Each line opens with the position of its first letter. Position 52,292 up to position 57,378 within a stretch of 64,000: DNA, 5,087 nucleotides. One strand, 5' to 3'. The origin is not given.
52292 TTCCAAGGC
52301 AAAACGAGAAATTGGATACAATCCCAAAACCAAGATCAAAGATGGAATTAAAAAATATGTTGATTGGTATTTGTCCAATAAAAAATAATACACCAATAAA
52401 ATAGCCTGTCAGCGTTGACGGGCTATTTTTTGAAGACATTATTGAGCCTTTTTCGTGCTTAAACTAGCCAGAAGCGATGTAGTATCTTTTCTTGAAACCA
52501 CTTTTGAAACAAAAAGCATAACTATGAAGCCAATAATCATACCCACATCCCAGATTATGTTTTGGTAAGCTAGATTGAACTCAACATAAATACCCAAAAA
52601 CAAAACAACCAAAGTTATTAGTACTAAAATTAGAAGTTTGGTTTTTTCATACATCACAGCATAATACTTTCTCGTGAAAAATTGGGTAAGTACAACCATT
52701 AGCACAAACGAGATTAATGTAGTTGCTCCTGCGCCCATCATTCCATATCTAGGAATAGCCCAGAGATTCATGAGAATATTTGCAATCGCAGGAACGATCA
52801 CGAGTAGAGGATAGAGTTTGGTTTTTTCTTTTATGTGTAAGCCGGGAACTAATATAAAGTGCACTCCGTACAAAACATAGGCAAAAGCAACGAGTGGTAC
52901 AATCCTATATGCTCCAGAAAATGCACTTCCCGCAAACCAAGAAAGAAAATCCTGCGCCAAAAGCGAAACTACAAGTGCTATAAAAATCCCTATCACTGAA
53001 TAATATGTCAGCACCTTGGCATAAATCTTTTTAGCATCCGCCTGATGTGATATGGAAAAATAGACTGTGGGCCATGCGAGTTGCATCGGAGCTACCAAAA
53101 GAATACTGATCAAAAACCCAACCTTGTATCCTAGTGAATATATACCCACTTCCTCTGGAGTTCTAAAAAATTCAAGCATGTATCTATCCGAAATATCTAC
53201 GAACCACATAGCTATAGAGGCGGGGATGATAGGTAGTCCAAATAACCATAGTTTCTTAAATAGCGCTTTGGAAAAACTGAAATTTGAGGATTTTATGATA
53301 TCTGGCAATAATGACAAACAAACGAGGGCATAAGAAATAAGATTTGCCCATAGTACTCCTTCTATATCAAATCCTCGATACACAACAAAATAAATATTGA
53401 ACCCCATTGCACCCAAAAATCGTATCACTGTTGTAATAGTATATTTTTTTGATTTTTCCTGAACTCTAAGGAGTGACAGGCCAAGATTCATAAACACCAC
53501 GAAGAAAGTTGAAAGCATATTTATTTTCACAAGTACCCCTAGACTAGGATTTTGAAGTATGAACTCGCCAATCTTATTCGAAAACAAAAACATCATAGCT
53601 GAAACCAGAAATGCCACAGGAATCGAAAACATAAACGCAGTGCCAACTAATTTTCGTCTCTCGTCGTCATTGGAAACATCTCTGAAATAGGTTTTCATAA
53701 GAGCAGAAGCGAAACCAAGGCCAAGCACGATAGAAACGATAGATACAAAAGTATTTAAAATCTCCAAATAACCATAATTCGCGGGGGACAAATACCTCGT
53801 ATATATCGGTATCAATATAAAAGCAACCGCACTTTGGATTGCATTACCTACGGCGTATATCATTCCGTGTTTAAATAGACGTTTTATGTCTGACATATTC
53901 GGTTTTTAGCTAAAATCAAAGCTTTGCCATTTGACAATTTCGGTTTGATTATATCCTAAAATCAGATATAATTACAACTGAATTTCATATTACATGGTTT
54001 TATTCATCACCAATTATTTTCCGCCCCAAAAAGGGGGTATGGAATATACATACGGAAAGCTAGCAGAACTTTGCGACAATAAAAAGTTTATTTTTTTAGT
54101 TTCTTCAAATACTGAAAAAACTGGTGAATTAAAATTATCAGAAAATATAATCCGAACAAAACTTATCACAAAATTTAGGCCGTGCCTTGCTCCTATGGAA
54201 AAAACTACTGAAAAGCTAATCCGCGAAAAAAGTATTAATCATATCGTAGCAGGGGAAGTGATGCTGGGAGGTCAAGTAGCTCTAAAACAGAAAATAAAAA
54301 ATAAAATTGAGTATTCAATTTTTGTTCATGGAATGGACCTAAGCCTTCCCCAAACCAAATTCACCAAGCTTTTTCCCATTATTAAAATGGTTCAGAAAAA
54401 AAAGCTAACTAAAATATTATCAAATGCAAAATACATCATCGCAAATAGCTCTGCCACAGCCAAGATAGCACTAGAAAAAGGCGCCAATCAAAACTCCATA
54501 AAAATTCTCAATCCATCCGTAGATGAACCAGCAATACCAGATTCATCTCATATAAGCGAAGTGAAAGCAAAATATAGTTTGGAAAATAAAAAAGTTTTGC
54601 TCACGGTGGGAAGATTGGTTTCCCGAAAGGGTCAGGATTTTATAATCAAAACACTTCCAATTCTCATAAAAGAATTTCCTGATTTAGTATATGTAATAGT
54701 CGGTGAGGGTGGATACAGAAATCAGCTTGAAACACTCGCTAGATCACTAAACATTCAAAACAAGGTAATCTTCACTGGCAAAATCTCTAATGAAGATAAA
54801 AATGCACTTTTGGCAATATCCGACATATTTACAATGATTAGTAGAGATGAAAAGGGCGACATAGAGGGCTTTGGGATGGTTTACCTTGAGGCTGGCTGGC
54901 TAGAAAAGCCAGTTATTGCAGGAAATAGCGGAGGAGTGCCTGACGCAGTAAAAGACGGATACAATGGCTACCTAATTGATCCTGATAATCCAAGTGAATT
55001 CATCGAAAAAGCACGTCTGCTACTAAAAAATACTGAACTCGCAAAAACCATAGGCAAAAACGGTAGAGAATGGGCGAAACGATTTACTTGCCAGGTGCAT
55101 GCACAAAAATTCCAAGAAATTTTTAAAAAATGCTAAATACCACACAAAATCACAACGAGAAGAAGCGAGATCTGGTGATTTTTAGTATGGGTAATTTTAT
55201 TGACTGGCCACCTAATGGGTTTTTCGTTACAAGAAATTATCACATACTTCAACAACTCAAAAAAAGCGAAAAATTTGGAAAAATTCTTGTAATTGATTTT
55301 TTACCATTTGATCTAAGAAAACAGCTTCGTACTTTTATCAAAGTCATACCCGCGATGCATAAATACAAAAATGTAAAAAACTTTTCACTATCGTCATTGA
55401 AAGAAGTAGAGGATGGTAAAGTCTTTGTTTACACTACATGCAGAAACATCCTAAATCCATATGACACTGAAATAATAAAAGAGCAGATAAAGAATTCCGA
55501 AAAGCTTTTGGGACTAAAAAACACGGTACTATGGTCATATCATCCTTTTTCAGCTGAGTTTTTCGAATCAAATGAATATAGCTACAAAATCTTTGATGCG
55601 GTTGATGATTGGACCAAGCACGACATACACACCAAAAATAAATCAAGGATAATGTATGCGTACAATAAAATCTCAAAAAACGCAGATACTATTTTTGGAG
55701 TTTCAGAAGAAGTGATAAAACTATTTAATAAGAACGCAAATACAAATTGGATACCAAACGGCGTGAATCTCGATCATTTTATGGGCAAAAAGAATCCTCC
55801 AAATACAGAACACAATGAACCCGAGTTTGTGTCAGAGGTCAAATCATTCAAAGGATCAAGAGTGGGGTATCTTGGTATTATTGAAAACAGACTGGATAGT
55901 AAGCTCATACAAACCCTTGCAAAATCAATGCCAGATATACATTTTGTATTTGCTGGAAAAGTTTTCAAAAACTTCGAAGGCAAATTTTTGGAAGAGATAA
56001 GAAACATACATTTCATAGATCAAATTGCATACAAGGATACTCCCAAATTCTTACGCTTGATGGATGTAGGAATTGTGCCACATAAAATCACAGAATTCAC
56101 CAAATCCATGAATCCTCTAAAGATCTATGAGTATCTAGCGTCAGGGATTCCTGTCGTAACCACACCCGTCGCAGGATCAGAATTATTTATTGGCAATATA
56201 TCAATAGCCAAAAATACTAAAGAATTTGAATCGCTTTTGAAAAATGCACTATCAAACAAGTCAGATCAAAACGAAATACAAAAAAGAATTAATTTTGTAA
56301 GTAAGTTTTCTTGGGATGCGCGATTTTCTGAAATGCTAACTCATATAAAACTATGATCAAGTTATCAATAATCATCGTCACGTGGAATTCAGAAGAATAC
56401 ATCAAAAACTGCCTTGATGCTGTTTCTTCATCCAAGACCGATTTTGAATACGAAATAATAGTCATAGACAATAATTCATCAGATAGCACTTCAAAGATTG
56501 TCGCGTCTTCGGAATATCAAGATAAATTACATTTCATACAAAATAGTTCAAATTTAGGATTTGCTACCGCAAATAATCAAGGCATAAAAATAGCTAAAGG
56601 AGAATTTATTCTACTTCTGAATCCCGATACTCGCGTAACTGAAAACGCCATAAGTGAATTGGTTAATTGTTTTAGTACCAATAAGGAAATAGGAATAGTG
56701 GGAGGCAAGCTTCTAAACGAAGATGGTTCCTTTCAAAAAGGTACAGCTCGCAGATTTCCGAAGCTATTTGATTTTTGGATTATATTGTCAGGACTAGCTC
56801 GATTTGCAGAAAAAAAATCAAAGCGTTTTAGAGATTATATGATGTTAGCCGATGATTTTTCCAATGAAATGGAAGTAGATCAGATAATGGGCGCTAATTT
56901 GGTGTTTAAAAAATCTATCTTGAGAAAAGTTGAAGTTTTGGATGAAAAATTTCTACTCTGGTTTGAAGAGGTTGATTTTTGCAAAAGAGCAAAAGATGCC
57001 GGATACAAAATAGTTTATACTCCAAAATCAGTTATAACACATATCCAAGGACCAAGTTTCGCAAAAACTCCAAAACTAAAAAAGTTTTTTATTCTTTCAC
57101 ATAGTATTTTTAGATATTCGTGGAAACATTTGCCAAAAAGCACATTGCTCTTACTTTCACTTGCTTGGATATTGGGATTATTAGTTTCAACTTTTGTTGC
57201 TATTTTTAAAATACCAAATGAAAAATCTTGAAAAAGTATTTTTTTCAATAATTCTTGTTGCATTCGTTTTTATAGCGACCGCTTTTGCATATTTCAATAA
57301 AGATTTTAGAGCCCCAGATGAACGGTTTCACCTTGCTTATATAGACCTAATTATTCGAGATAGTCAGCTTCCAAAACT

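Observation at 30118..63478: About 33-kb glycan-assembly super-locus with three Wzx-like flippases, a Wzy/ligase-like protein and multiple GT-C enzymes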

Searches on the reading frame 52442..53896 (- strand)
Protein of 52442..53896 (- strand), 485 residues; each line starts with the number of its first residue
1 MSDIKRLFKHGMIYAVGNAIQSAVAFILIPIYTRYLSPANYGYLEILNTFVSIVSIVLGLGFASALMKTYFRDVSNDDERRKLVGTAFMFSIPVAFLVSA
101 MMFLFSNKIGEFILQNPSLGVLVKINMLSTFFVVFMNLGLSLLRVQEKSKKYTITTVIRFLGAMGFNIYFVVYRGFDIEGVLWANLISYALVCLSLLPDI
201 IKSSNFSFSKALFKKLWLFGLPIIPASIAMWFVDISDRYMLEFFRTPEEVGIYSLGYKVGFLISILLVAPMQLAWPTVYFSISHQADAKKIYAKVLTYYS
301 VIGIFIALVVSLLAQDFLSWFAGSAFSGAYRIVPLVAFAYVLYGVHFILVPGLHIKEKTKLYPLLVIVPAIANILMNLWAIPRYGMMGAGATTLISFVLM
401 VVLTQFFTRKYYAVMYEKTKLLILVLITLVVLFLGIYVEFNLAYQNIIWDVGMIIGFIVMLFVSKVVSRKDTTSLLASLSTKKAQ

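Call 4: search_protein_families(library=pfam, proteins=[window:52442-53896:-], max_evalue=0.01)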
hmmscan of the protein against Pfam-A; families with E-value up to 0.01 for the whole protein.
window:52442-53896:- (485 aa): 3 families
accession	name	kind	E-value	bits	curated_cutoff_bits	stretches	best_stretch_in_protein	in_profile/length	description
PF01943.22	Polysacc_synt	-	1.8e-24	87.1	28.2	1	9-275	3-266/274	Polysaccharide biosynthesis protein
PF13440.11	Polysacc_synt_3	-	2.2e-21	76.8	23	1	33-327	3-289/293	Polysaccharide biosynthesis protein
PF01554.23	MatE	-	0.0025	18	24.9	1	15-166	3-158/161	MatE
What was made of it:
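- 52439..53896 (-): MOP/Wzx-type flippase of the Wzx/Wzy module D. Polysacc_synt E 1.8e-24 (call 4).
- On Wzx/Wzy-dependent polysaccharide pathway (module D): 52439: Polysacc_synt E 1.8e-24 (call 4).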

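Call 37: search_protein_families(library=ncbifam, proteins=[window:52442-53896:-], max_evalue=0.001)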
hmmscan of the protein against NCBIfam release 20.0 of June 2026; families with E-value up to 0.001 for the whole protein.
window:52442-53896:- (485 aa): 2 families
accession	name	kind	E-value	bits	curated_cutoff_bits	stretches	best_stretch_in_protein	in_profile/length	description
NF050818.1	PolSacchBiosHfsF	equivalog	3.6e-18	65.8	700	1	8-411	2-406/468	polysaccharide biosynthesis protein HfsF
TIGR00797.1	matE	subfamily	4.3e-06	25.9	147.4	0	124-232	116-232/396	MATE family efflux transporter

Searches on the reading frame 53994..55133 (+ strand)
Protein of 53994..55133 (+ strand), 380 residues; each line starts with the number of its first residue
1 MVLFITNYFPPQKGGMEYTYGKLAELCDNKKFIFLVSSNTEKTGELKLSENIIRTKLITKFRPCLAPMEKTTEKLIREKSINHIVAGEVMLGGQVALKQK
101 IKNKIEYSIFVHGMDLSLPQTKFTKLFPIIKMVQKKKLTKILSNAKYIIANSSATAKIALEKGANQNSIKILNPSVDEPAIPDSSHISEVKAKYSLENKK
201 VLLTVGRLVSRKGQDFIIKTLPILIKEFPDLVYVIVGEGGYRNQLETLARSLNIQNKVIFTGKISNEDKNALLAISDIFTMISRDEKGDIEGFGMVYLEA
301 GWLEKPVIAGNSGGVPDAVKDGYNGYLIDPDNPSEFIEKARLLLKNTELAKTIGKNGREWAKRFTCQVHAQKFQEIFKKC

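Call 4: search_protein_families(library=pfam, proteins=[window:53994-55133:+], max_evalue=0.01)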
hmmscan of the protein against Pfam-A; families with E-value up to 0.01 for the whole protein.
window:53994-55133:+ (380 aa): 4 families
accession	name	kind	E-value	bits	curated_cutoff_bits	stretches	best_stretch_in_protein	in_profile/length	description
PF00534.26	Glycos_transf_1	-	3.7e-45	154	26.4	1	192-360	7-172/172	Glycosyl transferases group 1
PF13692.12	Glyco_trans_1_4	-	2.6e-32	112.4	27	1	200-346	2-142/142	Glycosyl transferases group 1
PF13524.12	Glyco_trans_1_2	-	0.00024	21.5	25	1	226-373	10-142/144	Glycosyl transferase-like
PF13439.12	Glyco_transf_4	-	0.0045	17.5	28.5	1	72-177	64-167/170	Glycosyltransferase Family 4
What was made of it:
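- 53994..55136 (+): GT4 (GT-B) glycosyltransferase. Glycos_transf_1 E 3.7e-45 (call 4).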

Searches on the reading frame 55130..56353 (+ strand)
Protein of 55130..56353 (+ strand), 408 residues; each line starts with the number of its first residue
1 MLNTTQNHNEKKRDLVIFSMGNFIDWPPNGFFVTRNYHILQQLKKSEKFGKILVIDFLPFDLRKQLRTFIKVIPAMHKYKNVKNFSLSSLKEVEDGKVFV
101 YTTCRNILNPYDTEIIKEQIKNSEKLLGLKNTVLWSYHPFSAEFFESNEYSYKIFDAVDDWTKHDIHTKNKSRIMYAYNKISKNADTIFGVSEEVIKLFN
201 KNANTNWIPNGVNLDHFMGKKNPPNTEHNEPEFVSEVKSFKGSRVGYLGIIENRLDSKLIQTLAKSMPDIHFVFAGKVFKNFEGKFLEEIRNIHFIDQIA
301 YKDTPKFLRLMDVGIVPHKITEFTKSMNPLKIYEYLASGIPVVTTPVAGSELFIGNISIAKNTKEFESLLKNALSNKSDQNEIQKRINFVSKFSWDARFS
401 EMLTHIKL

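Call 4: search_protein_families(library=pfam, proteins=[window:55130-56353:+], max_evalue=0.01)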
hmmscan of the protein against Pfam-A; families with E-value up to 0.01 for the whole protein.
window:55130-56353:+ (408 aa): 3 families
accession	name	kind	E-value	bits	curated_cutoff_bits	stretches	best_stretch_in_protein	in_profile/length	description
PF13692.12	Glyco_trans_1_4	-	1.1e-09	39.1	27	1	261-353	25-115/142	Glycosyl transferases group 1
PF13524.12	Glyco_trans_1_2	-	3.1e-09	37.3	25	1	258-403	4-143/144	Glycosyl transferase-like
PF00534.26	Glycos_transf_1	-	2.2e-06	27.8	26.4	1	259-385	36-167/172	Glycosyl transferases group 1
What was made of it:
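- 55130..56356 (+): GT-B (GT4-like) glycosyltransferase. Glyco_trans_1_4 E 1.1e-9 and Glyco_trans_1_2 (call 4).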

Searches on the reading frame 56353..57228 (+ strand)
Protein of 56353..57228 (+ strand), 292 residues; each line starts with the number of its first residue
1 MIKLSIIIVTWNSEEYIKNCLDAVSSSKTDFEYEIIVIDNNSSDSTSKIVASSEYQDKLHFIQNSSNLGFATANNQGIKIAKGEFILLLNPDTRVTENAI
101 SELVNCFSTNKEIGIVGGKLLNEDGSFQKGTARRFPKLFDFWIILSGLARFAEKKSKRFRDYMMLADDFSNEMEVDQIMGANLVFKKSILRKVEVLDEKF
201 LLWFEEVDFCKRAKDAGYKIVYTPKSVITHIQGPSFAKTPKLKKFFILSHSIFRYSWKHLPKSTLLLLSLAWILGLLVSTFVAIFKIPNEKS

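Call 4: search_protein_families(library=pfam, proteins=[window:56353-57228:+], max_evalue=0.01)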
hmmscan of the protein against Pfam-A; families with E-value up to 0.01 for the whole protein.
window:56353-57228:+ (292 aa): 6 families
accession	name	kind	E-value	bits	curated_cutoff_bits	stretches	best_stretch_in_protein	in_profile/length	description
PF00535.33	Glycos_transf_2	-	1.7e-26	93.6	23.3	1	5-144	1-132/168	Glycosyl transferase family 2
PF13641.12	Glyco_tranf_2_3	-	1.8e-17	64.6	27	1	4-242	3-223/230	Glycosyltransferase like family 2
PF13712.12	Glyco_tranf_2_5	-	2.9e-08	34.1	27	1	60-222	33-179/210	Glycosyltransferase like family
PF13632.12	Glyco_trans_2_3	-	3.4e-06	27.5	27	1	85-280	1-167/198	Glycosyl transferase family group 2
PF10111.15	Glyco_tranf_2_2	-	8.6e-06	25.9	27.3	1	6-103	2-102/276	Glycosyltransferase like family 2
PF02709.20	Glyco_transf_7C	-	0.004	17.2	23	1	165-225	6-67/78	N-terminal domain of galactosyltransferase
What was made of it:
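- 56353..57231 (+): GT2 glycosyltransferase. Glycos_transf_2 E 1.7e-26 (call 4).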
